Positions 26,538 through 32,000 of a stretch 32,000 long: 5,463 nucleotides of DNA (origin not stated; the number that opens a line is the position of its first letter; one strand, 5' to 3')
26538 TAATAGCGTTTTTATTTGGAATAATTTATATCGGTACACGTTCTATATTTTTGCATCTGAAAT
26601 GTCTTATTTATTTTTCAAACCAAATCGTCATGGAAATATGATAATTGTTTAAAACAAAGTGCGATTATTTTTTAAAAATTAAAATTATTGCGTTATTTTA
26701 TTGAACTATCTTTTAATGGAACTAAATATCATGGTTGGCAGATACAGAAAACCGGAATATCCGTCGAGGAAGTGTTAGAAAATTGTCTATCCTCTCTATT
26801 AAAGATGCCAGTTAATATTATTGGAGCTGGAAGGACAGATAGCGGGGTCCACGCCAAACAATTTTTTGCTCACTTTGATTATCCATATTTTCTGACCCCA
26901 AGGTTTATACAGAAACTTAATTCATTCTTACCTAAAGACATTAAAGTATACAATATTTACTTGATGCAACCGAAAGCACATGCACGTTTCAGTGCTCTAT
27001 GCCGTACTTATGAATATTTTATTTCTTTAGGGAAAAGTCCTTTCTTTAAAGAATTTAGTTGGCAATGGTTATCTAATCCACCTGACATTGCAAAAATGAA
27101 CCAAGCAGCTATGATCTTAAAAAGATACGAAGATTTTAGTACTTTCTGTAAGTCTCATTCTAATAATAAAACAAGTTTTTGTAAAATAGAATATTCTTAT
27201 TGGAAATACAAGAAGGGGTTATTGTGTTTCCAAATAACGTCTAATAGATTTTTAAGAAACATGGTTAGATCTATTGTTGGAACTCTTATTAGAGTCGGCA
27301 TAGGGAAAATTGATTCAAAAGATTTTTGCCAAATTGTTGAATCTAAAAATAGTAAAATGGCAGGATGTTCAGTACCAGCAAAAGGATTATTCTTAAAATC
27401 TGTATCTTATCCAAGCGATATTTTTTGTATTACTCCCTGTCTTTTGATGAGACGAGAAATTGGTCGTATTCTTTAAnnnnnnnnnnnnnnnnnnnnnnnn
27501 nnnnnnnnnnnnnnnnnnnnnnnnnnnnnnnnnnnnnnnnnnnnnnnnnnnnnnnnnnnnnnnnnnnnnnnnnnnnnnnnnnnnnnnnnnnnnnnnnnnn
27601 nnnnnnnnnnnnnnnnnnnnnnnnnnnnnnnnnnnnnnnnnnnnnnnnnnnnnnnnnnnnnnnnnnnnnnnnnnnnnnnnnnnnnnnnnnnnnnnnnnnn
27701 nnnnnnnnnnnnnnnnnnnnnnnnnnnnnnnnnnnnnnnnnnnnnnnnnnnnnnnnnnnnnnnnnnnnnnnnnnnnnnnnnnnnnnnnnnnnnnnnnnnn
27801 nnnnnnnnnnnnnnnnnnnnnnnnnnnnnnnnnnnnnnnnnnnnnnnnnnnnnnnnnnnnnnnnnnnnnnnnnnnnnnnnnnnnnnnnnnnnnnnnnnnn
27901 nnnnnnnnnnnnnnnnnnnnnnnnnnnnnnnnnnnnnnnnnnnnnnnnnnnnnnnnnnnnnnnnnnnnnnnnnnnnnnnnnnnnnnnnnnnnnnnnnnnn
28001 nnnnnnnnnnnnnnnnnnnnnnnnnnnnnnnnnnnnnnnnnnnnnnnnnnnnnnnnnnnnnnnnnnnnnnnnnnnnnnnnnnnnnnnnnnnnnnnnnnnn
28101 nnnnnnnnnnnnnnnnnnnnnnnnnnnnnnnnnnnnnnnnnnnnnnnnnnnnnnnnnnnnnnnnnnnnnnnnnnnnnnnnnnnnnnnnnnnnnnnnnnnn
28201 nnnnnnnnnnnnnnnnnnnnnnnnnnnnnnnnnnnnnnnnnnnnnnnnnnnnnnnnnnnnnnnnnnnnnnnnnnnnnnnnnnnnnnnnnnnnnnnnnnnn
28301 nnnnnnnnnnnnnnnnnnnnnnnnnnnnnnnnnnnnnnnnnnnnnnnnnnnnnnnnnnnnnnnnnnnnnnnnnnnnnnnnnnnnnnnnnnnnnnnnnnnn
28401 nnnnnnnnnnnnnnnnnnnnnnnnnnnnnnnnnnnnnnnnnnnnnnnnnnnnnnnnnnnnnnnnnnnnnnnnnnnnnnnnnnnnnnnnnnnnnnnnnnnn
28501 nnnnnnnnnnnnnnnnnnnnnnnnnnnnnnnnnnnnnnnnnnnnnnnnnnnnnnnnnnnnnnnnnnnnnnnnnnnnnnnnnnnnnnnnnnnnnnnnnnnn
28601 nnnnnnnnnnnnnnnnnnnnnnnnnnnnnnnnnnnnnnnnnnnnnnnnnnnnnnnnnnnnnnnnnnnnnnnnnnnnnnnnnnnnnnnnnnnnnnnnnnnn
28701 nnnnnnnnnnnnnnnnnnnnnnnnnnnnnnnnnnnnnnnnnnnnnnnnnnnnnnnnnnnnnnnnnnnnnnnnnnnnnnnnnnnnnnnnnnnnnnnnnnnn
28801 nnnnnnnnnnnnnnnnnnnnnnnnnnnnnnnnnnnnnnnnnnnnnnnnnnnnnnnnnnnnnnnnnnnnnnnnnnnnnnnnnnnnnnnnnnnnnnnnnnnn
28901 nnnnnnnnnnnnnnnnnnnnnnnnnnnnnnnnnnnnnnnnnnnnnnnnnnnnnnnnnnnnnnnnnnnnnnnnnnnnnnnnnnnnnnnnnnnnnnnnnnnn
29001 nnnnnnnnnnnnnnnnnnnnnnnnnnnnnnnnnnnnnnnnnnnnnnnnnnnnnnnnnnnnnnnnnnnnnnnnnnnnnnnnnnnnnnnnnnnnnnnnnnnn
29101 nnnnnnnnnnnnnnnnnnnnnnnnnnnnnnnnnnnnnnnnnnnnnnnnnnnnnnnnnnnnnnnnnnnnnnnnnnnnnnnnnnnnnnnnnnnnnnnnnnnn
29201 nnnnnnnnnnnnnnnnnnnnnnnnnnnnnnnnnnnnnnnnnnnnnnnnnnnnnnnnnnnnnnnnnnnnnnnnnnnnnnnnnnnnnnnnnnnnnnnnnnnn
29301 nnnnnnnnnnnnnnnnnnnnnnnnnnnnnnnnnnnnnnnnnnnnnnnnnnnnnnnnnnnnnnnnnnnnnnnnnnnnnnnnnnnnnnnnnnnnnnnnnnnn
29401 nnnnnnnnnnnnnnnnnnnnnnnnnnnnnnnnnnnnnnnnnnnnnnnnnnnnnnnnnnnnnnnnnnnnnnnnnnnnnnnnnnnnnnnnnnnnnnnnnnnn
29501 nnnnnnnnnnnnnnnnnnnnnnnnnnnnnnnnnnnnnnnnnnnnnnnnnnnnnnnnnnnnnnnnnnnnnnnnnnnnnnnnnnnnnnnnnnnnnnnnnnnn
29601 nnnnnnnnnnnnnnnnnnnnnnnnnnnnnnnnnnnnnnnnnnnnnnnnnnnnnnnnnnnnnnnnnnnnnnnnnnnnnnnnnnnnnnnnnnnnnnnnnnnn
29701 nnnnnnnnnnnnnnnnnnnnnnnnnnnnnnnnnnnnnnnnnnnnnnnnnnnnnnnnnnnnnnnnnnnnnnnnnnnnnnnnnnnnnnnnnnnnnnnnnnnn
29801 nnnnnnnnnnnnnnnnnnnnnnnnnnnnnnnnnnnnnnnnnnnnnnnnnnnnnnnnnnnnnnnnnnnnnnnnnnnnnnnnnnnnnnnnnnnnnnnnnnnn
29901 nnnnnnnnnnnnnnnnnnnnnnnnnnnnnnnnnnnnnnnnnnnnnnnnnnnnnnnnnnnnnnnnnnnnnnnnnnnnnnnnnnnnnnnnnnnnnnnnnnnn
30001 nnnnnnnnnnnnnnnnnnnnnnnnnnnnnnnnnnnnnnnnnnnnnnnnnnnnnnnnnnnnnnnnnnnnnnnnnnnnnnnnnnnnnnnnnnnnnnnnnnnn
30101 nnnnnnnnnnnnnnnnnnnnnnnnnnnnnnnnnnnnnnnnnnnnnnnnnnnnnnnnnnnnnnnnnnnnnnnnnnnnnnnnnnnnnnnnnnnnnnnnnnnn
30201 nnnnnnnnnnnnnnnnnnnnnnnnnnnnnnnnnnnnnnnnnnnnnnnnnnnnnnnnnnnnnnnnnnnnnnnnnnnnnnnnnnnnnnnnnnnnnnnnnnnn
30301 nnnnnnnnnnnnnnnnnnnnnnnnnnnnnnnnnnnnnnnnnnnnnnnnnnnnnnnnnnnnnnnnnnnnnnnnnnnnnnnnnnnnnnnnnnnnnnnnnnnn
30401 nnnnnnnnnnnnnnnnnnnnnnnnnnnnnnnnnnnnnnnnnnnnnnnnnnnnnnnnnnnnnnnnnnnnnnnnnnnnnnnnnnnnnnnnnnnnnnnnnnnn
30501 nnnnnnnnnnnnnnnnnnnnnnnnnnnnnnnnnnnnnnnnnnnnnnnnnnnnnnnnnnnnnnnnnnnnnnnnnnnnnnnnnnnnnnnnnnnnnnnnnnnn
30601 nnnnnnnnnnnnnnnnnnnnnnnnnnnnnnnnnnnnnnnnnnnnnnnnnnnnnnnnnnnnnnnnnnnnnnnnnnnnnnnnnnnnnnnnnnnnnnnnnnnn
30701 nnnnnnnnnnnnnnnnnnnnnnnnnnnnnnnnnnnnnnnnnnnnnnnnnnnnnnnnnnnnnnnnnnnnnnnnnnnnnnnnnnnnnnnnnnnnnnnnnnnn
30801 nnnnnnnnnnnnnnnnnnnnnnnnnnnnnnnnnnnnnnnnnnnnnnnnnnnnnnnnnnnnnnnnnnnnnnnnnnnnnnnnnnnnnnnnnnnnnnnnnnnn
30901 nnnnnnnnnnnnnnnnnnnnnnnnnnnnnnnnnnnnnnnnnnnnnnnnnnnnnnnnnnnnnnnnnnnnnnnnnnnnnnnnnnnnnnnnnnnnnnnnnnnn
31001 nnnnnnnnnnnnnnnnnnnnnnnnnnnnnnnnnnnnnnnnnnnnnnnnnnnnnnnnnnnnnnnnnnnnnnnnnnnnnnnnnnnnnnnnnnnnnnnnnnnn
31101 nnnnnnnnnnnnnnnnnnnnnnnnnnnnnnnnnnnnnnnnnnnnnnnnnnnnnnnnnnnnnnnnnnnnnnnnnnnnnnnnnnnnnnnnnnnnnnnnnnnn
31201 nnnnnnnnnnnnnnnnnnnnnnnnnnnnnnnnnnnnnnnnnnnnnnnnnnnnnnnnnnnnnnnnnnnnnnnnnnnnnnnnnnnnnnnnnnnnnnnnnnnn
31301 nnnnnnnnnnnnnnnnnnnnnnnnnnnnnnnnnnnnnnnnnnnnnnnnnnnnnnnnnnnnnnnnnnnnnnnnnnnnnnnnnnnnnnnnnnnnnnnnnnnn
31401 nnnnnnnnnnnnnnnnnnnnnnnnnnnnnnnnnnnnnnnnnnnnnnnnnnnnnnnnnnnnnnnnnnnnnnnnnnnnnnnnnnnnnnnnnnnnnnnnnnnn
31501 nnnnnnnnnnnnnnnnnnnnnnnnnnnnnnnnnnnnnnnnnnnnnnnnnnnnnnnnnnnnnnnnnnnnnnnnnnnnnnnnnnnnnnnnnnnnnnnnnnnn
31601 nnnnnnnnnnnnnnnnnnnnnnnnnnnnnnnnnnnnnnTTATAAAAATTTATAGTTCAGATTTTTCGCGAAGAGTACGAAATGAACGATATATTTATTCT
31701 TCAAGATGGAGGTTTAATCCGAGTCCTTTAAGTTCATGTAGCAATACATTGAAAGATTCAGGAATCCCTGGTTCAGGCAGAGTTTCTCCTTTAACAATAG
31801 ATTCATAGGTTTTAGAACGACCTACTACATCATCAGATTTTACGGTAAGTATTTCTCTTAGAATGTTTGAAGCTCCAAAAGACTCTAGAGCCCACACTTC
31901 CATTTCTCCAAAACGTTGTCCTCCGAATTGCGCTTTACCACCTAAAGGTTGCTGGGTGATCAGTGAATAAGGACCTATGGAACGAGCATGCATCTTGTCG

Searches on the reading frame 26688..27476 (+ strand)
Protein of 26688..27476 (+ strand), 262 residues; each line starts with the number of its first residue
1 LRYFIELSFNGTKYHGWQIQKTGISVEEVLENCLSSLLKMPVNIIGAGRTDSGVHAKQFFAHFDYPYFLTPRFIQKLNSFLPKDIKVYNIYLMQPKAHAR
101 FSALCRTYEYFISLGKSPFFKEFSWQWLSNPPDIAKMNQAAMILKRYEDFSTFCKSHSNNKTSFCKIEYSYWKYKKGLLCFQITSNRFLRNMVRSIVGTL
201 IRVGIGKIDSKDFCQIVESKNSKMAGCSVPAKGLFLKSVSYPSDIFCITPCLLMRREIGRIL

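Call 45: search_protein_families(library=ncbifam, proteins=[window:26688-27476:+], max_evalue=0.00001)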
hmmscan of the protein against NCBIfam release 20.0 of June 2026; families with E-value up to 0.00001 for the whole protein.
window:26688-27476:+ (262 aa): 2 families
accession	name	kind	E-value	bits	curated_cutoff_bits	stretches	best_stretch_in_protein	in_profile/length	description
TIGR00071.1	hisT_truA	equivalog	3.4e-44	151.2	142.85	1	5-236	5-228/228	tRNA pseudouridine(38-40) synthase TruA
NF000622.1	PRK00021.3-3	equivalog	2.7e-23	82.8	308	1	7-246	5-232/265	tRNA pseudouridine(38-40) synthase TruA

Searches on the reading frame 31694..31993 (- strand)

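Call 45: search_protein_families(library=ncbifam, proteins=[window:31694-31993:-], max_evalue=0.00001)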
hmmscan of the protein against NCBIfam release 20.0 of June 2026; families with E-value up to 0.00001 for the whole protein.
window:31694-31993:- (99 aa): 6 families
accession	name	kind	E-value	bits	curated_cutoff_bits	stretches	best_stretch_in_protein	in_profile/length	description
TIGR02013.1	rpoB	equivalog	2.8e-59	200.9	801.15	1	1-96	1142-1237/1238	DNA-directed RNA polymerase subunit beta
NF001616.1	PRK00405.1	equivalog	8.9e-59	199.2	896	1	1-98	998-1095/1096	DNA-directed RNA polymerase subunit beta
NF011417.0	PRK14844.1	equivalog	1e-40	138.8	4632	1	1-98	1333-1430/2839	DNA-directed RNA polymerase subunit beta/beta'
NF007172.0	PRK09603.1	equivalog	3.4e-39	133.3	5372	1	1-96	1275-1370/2890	DNA-directed RNA polymerase subunit beta/beta'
NF006335.0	PRK08565.1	equivalog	1.8e-13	48.9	1402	1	1-56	997-1052/1116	DNA-directed RNA polymerase subunit B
TIGR03670.1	rpoB_arch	equivalog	5.2e-13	48.1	811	1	1-56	481-536/599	DNA-directed RNA polymerase subunit B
